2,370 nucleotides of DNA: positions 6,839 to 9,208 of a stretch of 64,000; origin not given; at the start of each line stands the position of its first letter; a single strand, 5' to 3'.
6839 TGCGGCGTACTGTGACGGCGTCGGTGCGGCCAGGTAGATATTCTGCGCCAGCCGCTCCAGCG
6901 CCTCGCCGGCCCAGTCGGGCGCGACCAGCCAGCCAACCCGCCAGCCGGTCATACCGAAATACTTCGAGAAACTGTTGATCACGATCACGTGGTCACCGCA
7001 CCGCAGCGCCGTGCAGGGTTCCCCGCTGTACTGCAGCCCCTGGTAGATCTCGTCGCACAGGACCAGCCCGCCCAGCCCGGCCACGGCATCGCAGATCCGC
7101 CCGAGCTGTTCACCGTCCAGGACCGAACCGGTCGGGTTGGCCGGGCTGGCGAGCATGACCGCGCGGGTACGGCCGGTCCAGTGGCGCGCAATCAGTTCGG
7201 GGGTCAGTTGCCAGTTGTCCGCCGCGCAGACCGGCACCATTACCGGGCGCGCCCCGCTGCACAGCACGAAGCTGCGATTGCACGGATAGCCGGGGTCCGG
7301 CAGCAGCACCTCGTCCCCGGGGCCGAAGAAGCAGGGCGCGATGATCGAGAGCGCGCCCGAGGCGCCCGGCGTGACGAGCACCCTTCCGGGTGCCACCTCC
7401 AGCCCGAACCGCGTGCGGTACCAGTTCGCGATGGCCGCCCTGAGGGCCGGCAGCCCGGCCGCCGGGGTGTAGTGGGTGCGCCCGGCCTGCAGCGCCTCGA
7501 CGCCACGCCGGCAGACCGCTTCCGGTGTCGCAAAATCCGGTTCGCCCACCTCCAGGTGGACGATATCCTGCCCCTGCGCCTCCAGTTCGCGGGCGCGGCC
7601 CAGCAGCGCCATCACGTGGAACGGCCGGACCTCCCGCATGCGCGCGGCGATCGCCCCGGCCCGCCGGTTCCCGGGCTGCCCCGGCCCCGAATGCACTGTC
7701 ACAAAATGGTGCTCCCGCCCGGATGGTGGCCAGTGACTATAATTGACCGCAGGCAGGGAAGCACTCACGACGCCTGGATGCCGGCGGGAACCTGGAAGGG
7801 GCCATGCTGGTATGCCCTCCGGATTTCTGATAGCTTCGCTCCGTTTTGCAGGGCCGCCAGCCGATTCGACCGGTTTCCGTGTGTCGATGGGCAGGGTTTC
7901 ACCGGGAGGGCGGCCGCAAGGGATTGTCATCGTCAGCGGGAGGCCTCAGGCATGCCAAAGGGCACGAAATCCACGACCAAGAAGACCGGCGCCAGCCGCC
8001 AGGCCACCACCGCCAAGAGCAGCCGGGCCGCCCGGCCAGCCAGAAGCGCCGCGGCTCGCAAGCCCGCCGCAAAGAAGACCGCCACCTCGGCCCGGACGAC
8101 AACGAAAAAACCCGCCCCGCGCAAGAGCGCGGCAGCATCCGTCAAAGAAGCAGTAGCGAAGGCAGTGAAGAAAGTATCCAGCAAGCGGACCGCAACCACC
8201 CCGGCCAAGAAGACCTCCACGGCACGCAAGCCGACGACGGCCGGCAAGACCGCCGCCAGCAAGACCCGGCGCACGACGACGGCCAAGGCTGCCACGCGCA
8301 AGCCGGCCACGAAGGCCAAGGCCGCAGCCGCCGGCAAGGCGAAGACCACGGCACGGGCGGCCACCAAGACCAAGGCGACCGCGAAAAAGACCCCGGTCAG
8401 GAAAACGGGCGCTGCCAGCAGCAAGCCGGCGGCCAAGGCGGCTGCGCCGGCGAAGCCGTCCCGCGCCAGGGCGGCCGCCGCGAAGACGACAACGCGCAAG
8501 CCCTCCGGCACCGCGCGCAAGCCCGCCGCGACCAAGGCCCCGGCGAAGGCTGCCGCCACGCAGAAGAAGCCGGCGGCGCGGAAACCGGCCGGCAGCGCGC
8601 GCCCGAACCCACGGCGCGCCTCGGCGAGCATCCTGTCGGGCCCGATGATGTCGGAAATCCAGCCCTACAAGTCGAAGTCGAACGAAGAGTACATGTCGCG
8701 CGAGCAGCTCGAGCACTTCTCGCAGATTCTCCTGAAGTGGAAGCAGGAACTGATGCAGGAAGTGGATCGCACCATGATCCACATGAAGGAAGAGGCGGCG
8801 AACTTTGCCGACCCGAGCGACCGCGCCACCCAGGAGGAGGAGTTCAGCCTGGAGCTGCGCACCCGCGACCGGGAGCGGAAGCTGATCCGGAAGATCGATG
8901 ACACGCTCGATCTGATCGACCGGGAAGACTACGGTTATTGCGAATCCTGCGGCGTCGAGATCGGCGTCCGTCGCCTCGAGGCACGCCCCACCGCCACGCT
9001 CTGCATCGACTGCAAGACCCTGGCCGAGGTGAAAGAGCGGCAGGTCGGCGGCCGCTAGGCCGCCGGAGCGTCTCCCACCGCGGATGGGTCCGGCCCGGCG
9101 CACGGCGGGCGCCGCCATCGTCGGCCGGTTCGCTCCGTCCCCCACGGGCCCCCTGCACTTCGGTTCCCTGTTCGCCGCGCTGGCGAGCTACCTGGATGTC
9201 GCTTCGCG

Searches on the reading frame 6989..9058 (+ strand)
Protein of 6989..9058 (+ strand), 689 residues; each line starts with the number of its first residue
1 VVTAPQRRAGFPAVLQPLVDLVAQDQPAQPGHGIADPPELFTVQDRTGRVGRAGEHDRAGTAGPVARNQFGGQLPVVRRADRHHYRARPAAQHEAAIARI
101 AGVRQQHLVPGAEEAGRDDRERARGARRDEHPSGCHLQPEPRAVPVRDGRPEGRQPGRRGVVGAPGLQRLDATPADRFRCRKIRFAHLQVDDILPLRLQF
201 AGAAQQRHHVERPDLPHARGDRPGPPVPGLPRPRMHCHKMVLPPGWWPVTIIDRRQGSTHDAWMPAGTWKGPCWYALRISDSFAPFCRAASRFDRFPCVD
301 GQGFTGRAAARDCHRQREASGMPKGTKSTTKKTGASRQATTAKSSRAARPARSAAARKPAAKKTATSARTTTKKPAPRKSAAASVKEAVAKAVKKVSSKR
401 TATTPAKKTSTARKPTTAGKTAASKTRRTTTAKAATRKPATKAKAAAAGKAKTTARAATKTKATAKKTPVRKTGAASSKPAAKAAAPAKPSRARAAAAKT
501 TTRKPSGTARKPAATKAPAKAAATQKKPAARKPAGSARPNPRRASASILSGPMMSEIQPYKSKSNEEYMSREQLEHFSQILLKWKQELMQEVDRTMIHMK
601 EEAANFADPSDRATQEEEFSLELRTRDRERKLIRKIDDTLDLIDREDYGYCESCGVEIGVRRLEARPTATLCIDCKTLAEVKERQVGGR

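Call 5: search_protein_families(library=pfam, proteins=[window:6989-9058:+])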
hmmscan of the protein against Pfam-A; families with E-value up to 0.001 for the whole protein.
window:6989-9058:+ (689 aa): 2 families
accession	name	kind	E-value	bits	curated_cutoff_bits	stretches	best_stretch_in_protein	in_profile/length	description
PF21157.2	DksA_N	-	3.6e-31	107.7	27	1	573-643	1-71/71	DnaK suppressor protein DksA, N-terminal domain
PF01258.23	zf-dskA_traR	-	2.8e-11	43.6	24.9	1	647-679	2-34/36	Prokaryotic dksA/traR C4-type zinc finger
